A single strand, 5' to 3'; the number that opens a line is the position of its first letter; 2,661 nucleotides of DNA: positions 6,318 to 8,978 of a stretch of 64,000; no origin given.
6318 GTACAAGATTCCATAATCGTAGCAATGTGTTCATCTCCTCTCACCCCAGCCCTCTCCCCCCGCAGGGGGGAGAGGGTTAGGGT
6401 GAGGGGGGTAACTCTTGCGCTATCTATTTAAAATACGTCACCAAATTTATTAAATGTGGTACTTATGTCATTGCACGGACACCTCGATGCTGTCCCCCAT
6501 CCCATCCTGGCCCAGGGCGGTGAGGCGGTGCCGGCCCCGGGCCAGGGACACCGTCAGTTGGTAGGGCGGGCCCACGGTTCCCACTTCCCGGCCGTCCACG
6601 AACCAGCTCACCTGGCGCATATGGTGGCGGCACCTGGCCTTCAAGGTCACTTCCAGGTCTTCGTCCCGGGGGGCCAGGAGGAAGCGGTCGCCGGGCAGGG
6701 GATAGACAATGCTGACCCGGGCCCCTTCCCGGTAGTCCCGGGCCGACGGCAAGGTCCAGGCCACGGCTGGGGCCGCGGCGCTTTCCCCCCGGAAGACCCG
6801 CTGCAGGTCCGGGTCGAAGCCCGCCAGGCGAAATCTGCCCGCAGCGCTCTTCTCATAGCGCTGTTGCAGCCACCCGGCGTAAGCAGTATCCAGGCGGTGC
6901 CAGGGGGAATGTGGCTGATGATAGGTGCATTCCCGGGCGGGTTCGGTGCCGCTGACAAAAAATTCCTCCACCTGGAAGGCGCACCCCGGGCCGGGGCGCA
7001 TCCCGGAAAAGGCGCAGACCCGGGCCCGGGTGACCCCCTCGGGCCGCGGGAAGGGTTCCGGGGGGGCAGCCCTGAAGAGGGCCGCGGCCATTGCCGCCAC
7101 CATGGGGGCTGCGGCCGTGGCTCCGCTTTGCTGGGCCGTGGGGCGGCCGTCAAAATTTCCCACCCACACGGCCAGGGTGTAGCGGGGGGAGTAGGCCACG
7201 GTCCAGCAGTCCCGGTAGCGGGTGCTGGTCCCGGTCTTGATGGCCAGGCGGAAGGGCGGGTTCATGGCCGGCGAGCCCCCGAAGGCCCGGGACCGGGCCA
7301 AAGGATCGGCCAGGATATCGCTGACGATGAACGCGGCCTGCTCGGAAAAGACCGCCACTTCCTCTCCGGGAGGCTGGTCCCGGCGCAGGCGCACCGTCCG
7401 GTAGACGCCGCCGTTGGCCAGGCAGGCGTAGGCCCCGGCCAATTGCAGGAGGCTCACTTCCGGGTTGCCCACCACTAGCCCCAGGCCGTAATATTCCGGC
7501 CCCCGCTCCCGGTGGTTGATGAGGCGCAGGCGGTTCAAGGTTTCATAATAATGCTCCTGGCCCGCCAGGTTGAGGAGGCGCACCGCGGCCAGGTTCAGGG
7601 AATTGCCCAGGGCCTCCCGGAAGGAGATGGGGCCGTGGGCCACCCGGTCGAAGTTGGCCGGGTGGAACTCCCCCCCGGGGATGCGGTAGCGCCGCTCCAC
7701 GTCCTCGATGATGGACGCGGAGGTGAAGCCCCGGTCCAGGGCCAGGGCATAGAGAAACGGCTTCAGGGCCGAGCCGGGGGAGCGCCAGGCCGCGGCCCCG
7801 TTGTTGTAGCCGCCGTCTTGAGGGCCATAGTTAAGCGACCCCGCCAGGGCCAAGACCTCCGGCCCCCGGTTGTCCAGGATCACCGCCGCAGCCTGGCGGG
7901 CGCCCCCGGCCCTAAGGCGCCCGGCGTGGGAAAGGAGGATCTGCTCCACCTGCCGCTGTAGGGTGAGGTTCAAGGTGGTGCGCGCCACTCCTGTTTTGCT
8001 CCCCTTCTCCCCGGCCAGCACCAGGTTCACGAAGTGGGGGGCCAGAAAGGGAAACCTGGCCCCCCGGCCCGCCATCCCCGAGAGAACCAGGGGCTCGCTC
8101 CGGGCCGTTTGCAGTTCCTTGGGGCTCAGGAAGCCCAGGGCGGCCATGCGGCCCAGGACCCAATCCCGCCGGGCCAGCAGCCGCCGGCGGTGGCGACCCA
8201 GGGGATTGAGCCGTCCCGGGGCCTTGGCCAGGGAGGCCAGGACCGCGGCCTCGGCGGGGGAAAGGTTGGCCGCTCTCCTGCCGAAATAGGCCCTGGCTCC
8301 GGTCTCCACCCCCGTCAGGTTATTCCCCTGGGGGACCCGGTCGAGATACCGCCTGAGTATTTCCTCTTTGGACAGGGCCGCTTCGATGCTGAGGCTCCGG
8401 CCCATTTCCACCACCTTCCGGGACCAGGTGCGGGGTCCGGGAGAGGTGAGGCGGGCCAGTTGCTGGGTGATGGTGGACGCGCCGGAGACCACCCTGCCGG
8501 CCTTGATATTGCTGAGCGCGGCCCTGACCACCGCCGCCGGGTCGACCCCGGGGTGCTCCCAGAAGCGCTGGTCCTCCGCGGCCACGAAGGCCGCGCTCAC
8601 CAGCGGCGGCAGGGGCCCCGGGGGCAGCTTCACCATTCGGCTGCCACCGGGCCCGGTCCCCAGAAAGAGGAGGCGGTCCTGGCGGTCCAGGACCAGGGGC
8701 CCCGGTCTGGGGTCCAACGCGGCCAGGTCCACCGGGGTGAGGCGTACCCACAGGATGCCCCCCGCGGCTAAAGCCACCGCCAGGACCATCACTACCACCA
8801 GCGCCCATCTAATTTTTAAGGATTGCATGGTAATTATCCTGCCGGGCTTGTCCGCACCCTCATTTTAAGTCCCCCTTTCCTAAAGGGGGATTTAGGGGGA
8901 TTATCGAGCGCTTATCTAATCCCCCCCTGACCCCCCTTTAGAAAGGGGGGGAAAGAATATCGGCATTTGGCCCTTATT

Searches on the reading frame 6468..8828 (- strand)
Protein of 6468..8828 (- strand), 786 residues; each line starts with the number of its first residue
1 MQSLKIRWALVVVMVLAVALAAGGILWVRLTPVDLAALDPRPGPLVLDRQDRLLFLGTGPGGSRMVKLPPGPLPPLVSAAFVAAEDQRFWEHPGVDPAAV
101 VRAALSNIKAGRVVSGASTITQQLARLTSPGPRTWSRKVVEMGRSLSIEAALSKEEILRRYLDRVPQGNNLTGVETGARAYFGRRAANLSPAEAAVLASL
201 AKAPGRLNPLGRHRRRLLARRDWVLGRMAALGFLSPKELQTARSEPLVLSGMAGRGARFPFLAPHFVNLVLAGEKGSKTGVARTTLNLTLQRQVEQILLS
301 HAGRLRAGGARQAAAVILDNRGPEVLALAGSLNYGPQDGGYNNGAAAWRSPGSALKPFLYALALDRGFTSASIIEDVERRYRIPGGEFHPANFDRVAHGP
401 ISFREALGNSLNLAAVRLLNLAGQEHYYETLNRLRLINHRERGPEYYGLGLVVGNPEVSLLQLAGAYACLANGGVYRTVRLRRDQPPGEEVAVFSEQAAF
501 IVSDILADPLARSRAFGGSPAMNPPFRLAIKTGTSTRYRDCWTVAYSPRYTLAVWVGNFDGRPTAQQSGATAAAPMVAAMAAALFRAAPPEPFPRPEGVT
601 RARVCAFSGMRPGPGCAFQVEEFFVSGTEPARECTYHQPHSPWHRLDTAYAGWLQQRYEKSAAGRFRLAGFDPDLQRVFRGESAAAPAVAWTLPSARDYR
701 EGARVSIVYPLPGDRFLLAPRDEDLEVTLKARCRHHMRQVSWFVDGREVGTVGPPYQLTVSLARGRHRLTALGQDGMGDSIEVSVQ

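Call 29: search_protein_families(library=pfam, proteins=[window:6468-8828:-], max_evalue=0.00001)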
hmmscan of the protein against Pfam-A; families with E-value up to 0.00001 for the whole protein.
window:6468-8828:- (786 aa): 3 families
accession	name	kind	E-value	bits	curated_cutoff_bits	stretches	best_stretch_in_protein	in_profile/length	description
PF00912.28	Transgly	-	2e-50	171.1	27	1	72-228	21-177/178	Transglycosylase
PF00905.27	Transpeptidase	-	7.2e-23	81.7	22.1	1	314-577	2-294/299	Penicillin binding protein transpeptidase domain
PF06832.18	BiPBP_C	-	7.6e-12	45.4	26.8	1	697-782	4-89/90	Penicillin-Binding Protein C-terminus Family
